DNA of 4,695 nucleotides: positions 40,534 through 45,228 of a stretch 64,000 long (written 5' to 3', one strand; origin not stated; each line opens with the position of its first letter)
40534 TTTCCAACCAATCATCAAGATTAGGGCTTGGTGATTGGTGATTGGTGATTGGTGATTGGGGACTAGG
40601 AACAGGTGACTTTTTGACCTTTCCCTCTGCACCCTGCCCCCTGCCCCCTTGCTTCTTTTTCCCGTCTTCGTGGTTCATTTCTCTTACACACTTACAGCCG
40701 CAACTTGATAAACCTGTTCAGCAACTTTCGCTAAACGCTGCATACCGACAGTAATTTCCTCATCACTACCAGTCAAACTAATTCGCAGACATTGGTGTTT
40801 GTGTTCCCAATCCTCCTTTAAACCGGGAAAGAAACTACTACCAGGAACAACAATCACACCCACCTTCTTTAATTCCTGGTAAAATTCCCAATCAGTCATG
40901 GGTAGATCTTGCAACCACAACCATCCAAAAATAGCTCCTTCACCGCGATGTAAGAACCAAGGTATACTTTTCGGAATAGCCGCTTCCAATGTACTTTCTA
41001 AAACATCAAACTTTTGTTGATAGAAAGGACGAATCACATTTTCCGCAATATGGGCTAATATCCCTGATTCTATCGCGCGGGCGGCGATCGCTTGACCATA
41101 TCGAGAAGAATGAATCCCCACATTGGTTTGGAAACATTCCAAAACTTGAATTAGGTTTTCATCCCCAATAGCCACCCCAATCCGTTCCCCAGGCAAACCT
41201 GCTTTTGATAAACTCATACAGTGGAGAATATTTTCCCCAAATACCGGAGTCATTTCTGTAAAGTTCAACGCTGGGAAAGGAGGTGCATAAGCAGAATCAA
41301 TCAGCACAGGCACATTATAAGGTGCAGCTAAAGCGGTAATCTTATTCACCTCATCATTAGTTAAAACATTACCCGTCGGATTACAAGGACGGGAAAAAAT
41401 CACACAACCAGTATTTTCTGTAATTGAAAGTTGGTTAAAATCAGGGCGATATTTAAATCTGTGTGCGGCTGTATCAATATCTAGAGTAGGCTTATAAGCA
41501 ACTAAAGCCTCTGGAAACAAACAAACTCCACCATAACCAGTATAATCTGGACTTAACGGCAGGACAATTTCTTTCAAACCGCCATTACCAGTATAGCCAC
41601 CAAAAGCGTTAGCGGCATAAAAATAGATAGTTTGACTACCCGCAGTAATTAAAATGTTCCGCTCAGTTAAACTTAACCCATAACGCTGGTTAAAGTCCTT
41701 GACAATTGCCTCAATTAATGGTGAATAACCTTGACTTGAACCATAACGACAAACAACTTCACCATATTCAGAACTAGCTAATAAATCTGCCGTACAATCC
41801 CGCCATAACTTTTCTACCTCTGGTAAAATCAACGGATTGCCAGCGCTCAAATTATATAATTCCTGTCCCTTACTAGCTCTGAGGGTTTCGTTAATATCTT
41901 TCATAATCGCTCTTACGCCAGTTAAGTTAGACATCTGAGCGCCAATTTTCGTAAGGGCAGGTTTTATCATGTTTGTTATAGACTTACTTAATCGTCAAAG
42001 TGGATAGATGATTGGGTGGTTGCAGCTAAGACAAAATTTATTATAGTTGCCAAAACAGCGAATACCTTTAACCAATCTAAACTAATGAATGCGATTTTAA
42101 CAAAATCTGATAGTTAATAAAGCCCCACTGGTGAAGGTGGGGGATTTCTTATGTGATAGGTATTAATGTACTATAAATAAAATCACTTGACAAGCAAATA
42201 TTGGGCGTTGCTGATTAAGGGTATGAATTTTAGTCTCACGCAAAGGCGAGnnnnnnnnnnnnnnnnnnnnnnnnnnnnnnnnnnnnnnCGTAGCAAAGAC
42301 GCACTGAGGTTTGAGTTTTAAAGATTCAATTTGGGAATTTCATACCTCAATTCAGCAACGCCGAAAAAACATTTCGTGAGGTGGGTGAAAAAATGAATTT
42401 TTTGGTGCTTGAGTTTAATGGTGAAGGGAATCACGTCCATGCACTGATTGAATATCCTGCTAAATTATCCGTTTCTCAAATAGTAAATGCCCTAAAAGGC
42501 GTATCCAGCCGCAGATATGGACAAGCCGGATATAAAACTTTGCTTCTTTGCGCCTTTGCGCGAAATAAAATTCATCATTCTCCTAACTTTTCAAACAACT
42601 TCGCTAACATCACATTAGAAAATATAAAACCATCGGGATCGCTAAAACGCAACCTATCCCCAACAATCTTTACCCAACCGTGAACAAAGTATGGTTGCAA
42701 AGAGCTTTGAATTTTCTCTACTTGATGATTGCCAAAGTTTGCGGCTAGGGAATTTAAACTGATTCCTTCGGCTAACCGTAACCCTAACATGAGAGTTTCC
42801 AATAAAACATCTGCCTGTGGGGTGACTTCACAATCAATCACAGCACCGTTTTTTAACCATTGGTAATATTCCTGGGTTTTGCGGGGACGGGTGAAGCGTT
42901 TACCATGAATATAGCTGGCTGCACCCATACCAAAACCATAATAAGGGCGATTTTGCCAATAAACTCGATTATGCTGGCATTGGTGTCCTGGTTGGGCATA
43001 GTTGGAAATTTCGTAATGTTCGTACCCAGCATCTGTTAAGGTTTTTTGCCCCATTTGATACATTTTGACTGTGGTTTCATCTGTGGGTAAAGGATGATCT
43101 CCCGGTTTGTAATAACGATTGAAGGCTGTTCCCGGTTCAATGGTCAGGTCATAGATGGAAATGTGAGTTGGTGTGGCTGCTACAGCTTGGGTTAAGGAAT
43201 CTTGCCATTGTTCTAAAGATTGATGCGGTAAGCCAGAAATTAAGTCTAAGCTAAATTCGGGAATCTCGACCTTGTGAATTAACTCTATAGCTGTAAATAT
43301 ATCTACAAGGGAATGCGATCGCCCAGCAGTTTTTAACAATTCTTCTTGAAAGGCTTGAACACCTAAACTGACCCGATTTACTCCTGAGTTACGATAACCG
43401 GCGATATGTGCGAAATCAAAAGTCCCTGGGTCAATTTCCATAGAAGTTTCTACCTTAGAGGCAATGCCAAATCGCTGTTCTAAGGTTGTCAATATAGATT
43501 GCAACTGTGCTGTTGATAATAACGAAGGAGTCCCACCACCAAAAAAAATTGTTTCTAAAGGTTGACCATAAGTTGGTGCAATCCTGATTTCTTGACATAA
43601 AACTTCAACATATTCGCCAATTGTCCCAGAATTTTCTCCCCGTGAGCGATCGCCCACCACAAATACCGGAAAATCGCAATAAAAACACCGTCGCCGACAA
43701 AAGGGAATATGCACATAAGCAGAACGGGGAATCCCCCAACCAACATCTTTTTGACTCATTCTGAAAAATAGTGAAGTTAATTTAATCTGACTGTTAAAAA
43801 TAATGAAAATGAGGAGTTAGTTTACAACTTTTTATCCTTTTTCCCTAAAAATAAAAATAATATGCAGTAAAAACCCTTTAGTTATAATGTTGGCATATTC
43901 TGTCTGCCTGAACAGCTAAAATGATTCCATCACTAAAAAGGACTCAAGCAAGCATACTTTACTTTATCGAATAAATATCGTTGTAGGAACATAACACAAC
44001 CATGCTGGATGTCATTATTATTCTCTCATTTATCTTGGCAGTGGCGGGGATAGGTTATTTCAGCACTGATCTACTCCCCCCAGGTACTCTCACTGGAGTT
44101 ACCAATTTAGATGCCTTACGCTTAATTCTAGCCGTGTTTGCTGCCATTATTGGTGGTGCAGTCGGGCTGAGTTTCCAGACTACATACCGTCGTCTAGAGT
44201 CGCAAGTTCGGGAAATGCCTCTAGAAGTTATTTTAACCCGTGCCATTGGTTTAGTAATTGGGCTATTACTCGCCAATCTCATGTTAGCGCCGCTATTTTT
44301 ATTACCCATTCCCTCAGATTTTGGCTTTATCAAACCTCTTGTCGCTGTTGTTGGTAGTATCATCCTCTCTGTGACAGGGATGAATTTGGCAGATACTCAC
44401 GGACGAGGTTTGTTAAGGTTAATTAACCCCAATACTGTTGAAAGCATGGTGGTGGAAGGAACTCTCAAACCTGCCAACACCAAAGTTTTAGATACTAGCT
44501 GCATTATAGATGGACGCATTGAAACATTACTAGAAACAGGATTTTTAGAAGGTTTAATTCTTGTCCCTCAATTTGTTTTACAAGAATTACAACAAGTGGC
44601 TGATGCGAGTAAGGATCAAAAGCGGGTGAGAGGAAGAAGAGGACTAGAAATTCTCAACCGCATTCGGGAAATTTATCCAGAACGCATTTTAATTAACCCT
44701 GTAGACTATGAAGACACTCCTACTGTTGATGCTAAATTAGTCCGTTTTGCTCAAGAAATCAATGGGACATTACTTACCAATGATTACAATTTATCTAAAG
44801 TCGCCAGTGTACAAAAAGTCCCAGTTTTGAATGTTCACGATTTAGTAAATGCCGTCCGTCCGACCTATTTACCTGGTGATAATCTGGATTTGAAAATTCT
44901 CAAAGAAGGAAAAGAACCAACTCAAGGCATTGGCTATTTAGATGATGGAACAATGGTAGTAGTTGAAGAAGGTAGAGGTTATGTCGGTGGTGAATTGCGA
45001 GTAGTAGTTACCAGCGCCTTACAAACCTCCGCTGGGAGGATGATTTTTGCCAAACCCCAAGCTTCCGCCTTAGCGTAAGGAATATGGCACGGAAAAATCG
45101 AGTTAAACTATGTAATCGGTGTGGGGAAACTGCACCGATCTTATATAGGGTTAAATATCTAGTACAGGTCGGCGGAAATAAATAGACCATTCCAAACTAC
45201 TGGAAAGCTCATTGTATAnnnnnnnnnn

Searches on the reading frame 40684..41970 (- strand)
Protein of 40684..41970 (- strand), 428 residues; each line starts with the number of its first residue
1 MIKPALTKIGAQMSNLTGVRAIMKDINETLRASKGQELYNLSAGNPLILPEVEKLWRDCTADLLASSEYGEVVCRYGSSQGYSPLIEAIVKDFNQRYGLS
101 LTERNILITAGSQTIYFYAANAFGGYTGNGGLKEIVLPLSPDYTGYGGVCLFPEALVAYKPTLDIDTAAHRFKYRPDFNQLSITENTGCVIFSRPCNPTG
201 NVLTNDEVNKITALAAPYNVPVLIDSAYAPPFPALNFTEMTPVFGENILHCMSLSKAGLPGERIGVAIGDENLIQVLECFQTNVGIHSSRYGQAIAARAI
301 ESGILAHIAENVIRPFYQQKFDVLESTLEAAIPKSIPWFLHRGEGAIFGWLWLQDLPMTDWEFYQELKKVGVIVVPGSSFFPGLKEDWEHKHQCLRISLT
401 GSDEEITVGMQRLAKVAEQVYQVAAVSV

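Call 49: search_protein_families(library=pfam, proteins=[window:40684-41970:-], max_evalue=0.00001)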
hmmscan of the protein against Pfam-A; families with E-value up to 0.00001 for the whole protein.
window:40684-41970:- (428 aa): 1 family
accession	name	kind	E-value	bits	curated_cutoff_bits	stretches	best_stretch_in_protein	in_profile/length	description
PF00155.27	Aminotran_1_2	-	2.9e-27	96.3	19.7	1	67-413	29-361/361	Aminotransferase class I and II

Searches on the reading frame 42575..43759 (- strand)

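Call 50: search_protein_families(library=pfam, proteins=[window:42575-43759:-], max_evalue=0.00001)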
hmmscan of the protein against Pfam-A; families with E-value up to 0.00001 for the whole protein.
window:42575-43759:- (394 aa): 2 families
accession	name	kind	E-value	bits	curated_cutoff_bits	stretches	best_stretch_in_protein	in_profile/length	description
PF04055.27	Radical_SAM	-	1.5e-22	80.9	29.5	1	15-189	1-163/166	Radical SAM superfamily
PF06969.22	HemN_C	-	3.1e-08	34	24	1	315-374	3-62/67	HemN C-terminal domain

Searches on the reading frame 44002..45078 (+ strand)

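Call 50: search_protein_families(library=pfam, proteins=[window:44002-45078:+], max_evalue=0.00001)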
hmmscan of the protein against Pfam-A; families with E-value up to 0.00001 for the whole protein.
window:44002-45078:+ (358 aa): 1 family
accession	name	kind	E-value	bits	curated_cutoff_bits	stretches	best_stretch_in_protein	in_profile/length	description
PF01850.27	PIN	-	1.8e-08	35.5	23.6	1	162-268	2-118/120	PIN domain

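Call 67: search_protein_families(library=padloc, proteins=[window:44002-45078:+], max_evalue=0.00001)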
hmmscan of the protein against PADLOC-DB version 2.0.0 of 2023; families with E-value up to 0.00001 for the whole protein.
window:44002-45078:+ (358 aa): 0 families
